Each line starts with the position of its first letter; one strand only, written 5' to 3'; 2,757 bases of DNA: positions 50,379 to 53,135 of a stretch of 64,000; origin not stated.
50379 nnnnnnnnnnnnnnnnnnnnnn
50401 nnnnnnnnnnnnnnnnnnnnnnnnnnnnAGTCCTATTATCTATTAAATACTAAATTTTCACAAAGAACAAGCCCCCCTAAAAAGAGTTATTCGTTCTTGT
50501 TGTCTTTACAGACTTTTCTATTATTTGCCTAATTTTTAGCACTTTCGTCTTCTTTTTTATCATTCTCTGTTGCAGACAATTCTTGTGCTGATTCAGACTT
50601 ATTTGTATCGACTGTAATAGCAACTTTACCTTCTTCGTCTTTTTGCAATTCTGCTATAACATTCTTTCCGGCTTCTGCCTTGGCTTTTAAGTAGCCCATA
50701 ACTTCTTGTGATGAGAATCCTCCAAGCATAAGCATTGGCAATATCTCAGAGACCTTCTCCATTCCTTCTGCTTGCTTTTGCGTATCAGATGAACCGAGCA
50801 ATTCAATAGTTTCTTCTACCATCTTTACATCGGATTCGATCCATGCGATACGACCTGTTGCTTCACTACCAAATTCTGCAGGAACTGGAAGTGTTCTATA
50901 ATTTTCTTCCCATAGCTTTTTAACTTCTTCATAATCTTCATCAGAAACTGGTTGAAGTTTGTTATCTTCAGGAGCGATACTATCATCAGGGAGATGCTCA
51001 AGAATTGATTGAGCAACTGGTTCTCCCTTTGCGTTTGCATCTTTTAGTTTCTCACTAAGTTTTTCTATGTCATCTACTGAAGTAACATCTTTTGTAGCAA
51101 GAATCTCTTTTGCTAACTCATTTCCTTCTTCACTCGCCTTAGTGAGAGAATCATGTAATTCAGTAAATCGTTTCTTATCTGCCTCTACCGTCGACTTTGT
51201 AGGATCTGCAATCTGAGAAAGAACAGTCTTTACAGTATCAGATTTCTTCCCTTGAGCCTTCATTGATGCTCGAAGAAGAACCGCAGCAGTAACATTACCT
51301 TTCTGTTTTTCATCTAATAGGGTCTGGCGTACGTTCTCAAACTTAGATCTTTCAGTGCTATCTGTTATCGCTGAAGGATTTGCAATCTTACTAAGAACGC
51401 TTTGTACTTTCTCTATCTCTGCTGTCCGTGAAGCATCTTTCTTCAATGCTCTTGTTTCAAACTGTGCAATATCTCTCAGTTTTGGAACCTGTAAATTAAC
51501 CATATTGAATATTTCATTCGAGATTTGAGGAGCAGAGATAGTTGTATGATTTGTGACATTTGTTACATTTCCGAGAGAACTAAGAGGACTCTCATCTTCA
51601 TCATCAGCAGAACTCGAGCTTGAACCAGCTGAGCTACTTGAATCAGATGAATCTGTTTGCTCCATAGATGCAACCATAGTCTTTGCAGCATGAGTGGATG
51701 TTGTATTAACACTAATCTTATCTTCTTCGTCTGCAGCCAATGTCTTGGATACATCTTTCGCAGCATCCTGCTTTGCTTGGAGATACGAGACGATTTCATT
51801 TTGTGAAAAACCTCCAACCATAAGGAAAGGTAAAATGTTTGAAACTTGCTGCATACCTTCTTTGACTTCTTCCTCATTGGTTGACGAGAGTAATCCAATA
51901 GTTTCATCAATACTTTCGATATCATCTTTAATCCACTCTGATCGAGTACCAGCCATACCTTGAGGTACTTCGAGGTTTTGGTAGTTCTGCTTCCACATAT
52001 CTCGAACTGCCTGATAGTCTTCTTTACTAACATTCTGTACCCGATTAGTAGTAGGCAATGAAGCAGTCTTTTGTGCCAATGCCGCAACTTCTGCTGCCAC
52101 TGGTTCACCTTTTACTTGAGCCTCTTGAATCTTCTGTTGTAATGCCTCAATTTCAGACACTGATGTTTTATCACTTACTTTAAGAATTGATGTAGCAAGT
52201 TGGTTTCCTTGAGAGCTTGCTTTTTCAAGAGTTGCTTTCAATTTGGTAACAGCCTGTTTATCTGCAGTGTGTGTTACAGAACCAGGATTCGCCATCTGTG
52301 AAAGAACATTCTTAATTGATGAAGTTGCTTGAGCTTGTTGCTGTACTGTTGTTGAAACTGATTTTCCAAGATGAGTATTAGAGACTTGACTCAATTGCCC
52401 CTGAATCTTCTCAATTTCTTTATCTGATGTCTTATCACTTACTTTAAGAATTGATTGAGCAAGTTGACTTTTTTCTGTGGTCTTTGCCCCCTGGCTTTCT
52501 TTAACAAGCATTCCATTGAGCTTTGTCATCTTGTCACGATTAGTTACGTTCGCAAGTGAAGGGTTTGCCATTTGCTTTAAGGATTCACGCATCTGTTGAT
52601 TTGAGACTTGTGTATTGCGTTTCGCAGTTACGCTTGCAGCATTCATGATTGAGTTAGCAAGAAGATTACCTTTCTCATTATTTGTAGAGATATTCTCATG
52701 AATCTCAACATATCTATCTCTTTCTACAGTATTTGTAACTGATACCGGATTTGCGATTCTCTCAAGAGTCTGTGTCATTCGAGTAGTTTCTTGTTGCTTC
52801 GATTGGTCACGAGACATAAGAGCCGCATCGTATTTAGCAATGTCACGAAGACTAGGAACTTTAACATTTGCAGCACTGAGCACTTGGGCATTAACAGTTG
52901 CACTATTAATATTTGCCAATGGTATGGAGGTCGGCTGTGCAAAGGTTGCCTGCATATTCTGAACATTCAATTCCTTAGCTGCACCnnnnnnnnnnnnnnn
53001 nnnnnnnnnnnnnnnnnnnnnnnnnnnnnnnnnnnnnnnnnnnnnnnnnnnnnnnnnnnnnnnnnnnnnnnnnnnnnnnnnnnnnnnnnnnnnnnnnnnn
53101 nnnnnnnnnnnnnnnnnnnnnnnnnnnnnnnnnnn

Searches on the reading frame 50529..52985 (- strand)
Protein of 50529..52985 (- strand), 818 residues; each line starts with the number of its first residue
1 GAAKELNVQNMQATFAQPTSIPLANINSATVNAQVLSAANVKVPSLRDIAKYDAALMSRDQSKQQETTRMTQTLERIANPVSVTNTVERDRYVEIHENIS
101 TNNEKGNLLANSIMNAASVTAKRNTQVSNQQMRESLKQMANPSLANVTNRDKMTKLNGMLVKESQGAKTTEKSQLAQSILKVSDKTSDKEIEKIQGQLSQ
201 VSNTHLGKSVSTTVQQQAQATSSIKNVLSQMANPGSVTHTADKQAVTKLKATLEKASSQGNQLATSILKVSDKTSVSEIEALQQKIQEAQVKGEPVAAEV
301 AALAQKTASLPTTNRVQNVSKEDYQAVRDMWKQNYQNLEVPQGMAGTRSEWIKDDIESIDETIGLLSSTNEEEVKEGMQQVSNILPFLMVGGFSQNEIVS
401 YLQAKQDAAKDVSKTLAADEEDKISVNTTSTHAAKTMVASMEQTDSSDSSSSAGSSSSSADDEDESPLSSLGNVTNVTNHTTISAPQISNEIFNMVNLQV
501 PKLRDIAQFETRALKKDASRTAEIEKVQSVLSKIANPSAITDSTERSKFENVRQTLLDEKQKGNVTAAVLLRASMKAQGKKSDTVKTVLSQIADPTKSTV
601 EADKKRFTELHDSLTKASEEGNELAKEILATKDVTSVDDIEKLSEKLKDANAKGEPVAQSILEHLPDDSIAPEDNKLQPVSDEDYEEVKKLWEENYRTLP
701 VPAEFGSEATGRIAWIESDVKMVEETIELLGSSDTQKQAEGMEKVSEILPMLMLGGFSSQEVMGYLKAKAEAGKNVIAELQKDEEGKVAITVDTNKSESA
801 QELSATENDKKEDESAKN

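Call 64: search_solved_structures(query=window:50529-52985:-, max_evalue=0.1)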
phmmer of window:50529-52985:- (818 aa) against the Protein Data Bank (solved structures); distinct sequences matched with E-value up to 0.1: 0.
